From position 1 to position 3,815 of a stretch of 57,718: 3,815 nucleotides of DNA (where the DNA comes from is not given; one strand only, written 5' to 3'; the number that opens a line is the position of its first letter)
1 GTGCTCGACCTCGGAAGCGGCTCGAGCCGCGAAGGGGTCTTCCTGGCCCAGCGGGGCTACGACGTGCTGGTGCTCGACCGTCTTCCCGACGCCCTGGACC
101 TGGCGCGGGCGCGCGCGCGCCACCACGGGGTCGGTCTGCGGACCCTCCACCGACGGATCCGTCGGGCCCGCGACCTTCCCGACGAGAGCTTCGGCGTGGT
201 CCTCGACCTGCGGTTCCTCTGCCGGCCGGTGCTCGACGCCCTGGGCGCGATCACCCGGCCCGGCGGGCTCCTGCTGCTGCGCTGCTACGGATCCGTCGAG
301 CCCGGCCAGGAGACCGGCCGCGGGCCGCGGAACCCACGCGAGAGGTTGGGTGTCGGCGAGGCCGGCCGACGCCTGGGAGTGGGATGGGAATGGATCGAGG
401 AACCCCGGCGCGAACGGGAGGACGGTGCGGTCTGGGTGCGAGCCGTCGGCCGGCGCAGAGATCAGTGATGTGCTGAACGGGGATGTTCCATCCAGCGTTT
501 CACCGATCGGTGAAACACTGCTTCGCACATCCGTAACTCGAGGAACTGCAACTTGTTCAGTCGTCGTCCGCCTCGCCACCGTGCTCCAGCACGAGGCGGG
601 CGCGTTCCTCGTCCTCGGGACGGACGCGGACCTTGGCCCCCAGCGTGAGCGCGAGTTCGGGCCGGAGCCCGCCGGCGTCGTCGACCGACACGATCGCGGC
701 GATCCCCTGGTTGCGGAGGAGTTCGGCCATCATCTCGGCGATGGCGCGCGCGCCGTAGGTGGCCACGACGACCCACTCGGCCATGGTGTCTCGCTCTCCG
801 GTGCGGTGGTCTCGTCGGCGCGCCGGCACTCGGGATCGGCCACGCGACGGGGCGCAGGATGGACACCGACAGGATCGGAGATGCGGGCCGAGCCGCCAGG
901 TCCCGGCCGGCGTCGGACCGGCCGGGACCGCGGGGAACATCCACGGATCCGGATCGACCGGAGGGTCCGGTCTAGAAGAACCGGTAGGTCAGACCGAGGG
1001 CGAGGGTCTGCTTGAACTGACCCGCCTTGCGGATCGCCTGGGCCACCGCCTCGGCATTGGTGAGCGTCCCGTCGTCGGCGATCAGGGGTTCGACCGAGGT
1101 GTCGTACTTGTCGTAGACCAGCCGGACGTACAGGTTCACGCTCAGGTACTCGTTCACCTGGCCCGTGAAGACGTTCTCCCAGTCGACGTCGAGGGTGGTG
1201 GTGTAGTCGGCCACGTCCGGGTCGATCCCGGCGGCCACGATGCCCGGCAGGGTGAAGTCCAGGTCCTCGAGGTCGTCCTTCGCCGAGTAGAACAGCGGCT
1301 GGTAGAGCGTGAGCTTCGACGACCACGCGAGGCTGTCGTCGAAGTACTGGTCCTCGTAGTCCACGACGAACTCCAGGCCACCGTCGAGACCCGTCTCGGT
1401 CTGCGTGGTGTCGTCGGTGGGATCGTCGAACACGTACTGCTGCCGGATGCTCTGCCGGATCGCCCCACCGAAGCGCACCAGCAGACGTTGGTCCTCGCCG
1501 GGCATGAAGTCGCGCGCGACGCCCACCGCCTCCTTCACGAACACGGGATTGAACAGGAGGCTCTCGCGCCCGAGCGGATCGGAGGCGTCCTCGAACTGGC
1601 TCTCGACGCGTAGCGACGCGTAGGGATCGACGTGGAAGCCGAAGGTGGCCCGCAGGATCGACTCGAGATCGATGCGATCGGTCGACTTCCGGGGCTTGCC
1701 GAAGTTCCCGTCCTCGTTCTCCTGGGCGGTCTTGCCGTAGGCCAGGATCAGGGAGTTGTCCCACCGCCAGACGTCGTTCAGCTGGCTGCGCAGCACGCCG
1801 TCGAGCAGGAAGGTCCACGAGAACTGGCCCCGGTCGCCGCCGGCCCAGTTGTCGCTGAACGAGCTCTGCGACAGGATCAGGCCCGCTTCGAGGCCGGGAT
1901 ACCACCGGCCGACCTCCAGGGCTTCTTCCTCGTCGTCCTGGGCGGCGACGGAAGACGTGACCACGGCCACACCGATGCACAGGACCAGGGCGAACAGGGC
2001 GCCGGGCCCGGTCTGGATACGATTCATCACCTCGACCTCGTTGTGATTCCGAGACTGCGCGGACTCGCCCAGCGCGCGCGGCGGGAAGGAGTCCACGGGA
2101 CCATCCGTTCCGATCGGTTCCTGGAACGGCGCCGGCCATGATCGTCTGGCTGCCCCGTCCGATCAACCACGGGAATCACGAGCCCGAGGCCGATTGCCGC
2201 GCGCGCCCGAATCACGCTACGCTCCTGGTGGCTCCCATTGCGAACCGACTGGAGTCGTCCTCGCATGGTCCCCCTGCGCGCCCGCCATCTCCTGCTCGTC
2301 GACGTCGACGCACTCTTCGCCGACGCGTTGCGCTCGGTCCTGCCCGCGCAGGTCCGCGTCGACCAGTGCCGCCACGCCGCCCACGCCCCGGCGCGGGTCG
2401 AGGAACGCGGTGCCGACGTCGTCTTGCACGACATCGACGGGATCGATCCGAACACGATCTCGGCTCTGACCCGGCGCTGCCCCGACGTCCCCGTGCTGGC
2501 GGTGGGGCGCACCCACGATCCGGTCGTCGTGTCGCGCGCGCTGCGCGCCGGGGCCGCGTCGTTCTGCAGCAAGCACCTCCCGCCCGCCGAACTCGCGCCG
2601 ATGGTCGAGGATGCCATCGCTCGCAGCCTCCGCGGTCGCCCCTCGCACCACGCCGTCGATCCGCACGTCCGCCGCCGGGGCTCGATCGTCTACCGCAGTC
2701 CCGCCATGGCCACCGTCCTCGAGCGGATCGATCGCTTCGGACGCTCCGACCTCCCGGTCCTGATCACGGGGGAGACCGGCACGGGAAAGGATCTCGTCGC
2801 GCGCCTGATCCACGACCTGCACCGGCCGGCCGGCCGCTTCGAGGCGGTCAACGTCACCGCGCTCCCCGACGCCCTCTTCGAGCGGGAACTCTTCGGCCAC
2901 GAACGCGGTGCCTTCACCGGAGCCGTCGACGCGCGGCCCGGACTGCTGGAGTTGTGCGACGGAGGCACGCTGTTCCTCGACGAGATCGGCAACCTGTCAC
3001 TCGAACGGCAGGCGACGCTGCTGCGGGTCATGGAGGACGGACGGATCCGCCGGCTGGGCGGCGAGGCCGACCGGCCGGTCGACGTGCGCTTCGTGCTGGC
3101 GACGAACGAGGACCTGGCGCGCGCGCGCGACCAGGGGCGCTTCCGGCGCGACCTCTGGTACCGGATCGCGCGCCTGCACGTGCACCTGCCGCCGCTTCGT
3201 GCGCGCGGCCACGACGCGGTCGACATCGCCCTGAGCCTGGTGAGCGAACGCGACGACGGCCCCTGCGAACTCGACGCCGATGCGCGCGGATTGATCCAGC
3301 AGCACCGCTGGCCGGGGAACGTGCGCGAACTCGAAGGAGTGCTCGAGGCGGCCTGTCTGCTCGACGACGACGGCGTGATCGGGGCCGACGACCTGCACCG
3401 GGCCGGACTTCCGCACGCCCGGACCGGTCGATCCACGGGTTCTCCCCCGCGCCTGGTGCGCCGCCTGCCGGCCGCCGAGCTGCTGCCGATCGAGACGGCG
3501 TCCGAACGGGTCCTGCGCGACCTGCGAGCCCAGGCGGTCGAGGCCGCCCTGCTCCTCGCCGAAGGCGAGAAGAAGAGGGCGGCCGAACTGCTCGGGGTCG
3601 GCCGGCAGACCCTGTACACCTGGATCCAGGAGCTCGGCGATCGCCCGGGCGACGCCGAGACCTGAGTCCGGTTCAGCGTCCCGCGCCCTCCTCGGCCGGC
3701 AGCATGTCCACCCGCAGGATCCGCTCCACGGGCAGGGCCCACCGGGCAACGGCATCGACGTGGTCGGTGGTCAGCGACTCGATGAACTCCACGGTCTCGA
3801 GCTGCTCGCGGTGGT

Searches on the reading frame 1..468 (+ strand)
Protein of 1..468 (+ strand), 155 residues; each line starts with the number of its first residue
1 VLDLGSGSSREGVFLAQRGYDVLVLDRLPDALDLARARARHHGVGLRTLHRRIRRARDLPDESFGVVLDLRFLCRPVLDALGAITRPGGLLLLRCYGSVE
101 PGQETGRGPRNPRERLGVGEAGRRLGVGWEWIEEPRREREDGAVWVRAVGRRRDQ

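Call 42: search_protein_families(library=pfam, proteins=[window:1-468:+], max_evalue=0.000001)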
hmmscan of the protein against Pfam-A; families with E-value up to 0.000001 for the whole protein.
window:1-468:+ (155 aa): 1 family
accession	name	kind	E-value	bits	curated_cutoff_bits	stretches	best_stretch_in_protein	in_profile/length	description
PF13649.12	Methyltransf_25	-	1.7e-07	32.3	27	1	2-88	2-96/97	Methyltransferase domain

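Call 62: search_protein_families(library=ncbifam, proteins=[window:1-468:+], max_evalue=0.0001)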
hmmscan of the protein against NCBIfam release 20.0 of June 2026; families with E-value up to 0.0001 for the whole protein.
window:1-468:+ (155 aa): 1 family
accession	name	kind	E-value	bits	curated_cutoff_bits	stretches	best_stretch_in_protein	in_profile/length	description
NF045649.1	2X_seleno_MduS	exception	1.7e-05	24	380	1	1-76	45-122/338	methyltransferase domain-containing selenoprotein MduS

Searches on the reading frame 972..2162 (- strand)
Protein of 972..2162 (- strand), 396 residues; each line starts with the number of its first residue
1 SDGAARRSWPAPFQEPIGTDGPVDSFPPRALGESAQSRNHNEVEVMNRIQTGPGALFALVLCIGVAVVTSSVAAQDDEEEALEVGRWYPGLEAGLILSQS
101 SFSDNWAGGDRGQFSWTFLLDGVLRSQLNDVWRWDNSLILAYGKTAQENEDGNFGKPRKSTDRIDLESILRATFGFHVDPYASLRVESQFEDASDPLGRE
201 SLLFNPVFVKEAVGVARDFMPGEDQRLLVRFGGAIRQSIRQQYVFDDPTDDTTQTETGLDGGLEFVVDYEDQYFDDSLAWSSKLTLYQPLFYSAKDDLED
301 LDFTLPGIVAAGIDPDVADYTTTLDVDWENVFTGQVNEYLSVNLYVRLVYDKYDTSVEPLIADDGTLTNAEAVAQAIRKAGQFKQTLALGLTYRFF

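Call 42: search_protein_families(library=pfam, proteins=[window:972-2162:-], max_evalue=0.000001)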
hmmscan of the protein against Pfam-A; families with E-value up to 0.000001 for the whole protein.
window:972-2162:- (396 aa): 1 family
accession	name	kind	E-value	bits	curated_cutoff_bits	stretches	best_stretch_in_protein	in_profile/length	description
PF11276.14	DUF3078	-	1.5e-12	48.2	25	1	97-191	1-89/92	Protein of unknown function (DUF3078)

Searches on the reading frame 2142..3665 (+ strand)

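Call 42: search_protein_families(library=pfam, proteins=[window:2142-3665:+], max_evalue=0.000001)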
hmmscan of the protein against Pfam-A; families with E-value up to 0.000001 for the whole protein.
window:2142-3665:+ (507 aa): 4 families
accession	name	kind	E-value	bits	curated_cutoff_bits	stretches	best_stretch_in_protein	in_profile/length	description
PF00158.32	Sigma54_activat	-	2.4e-58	197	20.2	1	182-347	1-167/168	Sigma-54 interaction domain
PF14532.12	Sigma54_activ_2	-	4.9e-20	72.6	25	1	185-352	3-138/138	Sigma-54 interaction domain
PF25601.1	AAA_lid_14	-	3.7e-12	46.3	27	1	370-425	21-77/87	AAA+ ATPase lid domain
PF00072.30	Response_reg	-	1.9e-07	31.7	30.2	1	51-155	2-110/111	Response regulator receiver domain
